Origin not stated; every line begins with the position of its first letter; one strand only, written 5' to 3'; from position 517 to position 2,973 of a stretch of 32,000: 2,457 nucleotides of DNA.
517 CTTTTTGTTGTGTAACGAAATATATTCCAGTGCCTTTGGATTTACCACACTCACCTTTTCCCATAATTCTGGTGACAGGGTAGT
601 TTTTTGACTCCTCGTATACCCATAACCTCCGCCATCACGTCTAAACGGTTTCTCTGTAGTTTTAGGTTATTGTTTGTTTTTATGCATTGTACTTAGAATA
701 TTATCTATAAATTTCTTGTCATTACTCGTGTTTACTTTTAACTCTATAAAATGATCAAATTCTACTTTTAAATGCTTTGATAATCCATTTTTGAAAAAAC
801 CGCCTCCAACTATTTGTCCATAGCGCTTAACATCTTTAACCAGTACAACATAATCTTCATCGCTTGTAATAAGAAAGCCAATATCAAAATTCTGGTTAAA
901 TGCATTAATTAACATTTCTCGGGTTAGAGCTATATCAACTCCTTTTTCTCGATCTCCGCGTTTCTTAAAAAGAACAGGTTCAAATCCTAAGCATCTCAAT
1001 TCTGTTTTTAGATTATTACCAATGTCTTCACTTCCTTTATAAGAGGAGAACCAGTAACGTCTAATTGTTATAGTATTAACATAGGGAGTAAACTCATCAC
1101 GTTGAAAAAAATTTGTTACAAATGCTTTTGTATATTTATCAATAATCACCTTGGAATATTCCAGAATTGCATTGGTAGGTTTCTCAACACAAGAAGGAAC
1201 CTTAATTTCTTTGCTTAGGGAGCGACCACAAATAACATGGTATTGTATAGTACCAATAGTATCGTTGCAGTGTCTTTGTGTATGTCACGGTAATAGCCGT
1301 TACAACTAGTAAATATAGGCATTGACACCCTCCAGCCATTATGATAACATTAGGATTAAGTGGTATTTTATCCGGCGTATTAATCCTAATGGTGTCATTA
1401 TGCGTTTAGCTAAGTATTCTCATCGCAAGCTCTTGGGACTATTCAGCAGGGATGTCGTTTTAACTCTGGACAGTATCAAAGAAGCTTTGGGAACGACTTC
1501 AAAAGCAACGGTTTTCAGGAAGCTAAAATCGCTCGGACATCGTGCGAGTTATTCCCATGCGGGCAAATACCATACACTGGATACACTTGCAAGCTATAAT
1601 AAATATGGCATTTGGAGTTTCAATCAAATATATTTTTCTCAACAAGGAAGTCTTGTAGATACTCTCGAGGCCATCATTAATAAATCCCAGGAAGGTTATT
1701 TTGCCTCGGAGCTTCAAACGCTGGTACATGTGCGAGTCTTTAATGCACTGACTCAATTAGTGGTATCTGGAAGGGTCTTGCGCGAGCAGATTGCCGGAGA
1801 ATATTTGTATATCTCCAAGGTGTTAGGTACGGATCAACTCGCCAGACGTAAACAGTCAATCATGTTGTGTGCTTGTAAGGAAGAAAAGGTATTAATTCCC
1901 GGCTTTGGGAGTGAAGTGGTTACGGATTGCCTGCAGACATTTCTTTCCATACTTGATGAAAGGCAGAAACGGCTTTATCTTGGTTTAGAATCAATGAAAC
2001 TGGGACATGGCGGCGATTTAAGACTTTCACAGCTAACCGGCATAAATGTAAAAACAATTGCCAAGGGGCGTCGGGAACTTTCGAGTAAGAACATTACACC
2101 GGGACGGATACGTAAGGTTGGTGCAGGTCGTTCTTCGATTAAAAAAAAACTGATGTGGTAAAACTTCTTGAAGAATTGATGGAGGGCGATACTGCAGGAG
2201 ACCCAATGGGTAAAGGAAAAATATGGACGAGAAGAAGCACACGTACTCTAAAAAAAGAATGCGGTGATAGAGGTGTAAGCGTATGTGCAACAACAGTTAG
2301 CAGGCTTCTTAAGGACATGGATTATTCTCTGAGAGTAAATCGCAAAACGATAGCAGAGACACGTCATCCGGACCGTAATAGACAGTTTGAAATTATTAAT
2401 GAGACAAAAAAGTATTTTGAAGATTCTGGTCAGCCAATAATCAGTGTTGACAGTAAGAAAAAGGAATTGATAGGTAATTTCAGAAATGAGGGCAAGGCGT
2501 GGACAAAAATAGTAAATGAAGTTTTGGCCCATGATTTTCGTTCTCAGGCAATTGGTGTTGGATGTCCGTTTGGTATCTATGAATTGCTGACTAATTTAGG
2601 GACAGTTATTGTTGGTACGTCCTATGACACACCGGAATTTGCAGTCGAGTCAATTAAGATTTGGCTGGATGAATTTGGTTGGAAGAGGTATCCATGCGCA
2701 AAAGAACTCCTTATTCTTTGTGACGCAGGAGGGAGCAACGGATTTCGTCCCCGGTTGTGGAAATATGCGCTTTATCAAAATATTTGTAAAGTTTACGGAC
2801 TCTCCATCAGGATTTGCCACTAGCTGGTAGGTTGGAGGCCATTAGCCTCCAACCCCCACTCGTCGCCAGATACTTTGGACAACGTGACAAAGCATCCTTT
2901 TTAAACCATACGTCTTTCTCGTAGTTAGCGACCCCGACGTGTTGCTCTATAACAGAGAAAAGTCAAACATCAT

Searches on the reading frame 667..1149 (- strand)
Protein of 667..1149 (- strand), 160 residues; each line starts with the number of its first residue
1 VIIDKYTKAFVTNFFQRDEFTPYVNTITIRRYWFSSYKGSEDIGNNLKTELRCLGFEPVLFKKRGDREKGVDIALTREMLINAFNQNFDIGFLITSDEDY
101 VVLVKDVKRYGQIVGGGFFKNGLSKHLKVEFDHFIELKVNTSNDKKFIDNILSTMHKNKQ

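Call 11: search_protein_families(library=pfam, proteins=[window:667-1149:-], max_evalue=0.001)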
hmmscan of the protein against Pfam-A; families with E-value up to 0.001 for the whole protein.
window:667-1149:- (160 aa): 1 family
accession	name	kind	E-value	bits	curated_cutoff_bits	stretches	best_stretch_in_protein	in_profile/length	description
PF01936.24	NYN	-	2.8e-10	41.3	24.2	1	33-137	39-144/145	NYN domain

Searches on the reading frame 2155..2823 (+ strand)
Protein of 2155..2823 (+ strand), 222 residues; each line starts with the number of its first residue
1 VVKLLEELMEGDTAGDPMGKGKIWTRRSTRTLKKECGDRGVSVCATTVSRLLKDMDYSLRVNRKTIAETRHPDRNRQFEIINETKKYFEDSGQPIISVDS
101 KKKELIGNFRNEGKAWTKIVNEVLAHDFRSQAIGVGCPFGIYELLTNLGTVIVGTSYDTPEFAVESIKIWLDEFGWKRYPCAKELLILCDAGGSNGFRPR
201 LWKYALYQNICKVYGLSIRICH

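Call 11: search_protein_families(library=pfam, proteins=[window:2155-2823:+], max_evalue=0.001)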
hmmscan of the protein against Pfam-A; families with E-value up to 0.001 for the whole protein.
window:2155-2823:+ (222 aa): 2 families
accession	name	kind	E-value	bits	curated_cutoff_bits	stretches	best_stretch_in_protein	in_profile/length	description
PF07592.17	DDE_Tnp_ISAZ013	-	2.8e-68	230.6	26.9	1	5-222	2-219/308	Rhodopirellula transposase DDE domain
PF01498.24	HTH_Tnp_Tc3_2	-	0.0002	22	31.5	1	26-67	13-54/72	Transposase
